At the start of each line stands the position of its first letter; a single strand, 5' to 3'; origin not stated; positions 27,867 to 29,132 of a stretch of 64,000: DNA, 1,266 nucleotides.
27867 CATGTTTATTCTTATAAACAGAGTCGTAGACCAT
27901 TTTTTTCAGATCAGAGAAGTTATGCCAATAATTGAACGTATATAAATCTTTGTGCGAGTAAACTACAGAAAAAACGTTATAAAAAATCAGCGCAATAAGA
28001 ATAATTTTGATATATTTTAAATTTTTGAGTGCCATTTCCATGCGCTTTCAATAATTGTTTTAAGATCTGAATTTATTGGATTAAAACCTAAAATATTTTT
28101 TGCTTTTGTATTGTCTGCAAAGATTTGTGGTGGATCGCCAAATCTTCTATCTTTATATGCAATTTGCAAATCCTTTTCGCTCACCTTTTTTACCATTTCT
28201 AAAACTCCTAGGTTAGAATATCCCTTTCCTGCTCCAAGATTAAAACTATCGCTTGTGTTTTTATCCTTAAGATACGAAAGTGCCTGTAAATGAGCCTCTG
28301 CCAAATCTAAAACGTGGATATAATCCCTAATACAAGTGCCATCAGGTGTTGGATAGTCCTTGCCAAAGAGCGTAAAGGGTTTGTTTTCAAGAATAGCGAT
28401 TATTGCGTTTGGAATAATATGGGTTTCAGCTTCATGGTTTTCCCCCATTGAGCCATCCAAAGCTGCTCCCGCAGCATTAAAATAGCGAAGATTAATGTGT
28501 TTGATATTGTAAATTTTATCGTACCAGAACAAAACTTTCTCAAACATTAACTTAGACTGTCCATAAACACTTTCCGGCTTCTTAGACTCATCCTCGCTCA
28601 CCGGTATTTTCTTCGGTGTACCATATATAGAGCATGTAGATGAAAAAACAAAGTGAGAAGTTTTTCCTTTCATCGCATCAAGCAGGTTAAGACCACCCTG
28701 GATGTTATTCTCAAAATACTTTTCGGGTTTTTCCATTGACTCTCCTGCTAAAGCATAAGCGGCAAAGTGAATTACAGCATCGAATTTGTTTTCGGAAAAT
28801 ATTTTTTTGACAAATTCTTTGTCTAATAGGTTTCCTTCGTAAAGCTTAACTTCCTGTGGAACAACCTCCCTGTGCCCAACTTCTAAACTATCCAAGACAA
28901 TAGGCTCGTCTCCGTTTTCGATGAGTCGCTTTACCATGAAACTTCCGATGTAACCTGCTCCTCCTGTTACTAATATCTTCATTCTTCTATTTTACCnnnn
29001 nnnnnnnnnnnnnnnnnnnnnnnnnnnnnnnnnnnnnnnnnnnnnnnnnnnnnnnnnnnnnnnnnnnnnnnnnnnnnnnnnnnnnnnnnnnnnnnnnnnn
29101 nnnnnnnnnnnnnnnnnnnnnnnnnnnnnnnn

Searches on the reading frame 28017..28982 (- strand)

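Call 12: search_protein_families(library=pfam, proteins=[window:28017-28982:-], max_evalue=0.001)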
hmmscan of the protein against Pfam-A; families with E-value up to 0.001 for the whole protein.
window:28017-28982:- (321 aa): 9 families
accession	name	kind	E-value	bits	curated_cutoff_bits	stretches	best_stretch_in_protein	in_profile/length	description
PF01370.27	Epimerase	-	5.5e-59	199.9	20.9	1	3-250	1-240/240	NAD dependent epimerase/dehydratase family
PF16363.11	GDP_Man_Dehyd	-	4.7e-51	174.7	27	1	4-302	1-321/332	GDP-mannose 4,6 dehydratase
PF04321.23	RmlD_sub_bind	-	3.3e-17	62.9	27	1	1-151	1-136/287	RmlD substrate binding domain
PF02719.21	Polysacc_synt_2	-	8.7e-14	51.8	20.2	1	3-172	1-173/293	Polysaccharide biosynthesis protein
PF01073.25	3Beta_HSD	-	1.2e-12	47.9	22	1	4-150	1-156/280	3-beta hydroxysteroid dehydrogenase/isomerase family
PF05368.20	NmrA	-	4.2e-06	27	27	1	2-117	4-108/298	NmrA-like family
PF07993.18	NAD_binding_4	-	4.3e-06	26.5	20.1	0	65-152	87-189/258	Male sterility protein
PF08659.16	KR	-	4.5e-06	27.1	22.6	1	3-125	3-146/180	KR domain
PF13460.12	NAD_binding_10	-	0.00026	21.3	27.2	1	7-132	1-115/184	NAD(P)H-binding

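Call 67: search_protein_families(library=ncbifam, proteins=[window:28017-28982:-], max_evalue=1e-10)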
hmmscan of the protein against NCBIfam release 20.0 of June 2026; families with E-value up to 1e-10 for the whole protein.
window:28017-28982:- (321 aa): 16 families
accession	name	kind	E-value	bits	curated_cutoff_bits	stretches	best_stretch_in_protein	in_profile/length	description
TIGR01179.1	galE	equivalog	9.8e-118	392.8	262.3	1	2-320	1-327/332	UDP-glucose 4-epimerase GalE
NF007956.0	PRK10675.1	subfamily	9.8e-75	251.8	394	1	1-320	1-331/338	UDP-glucose 4-epimerase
TIGR01181.1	dTDP_gluc_dehyt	equivalog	8.2e-37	127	365.1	1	2-318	1-311/321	dTDP-glucose 4,6-dehydratase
TIGR02197.1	heptose_epim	equivalog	1e-36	126.7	274.6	1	3-278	1-270/316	ADP-glyceromanno-heptose 6-epimerase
TIGR04180.1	EDH_00030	hypoth_equivalog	5.6e-30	104.4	475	1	3-302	1-294/297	NAD-dependent 4,6-dehydratase LegB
NF007490.0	PRK10084.1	subfamily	1.6e-19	70.1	649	1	1-312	1-328/361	dTDP-glucose 4,6-dehydratase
NF011728.1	PRK15181.1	equivalog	1.1e-18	67.4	760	1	3-318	18-337/348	Vi polysaccharide biosynthesis UDP-N-acetylglucosaminuronic acid C-4 epimerase TviC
NF008360.0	PRK11150.1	equivalog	2.8e-18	66.2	452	1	3-270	2-256/310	ADP-glyceromanno-heptose 6-epimerase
NF043036.1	ErythonDh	equivalog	1.1e-17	64.2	325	1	1-154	1-163/321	D-erythronate dehydrogenase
TIGR02622.1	CDP_4_6_dhtase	equivalog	7.4e-17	61.5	278.45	1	2-319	6-331/352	CDP-glucose 4,6-dehydratase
NF008872.0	PRK11908.1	equivalog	5.2e-16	58.6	294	1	1-269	2-269/349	bifunctional UDP-4-keto-pentose/UDP-xylose synthase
NF007582.0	PRK10217.1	equivalog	1.6e-15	57.1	698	1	2-269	3-271/355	dTDP-glucose 4,6-dehydratase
TIGR03466.1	HpnA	hypoth_equivalog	5.8e-14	51.7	367.65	1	1-150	1-151/327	hopanoid-associated sugar epimerase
TIGR01214.1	rmlD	equivalog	3e-13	49.5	224.05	1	2-149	1-133/285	dTDP-4-dehydrorhamnose reductase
NF041015.1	UDPsulfquin_syn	equivalog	3.7e-13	49.2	575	0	38-133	61-160/384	UDP-sulfoquinovose synthase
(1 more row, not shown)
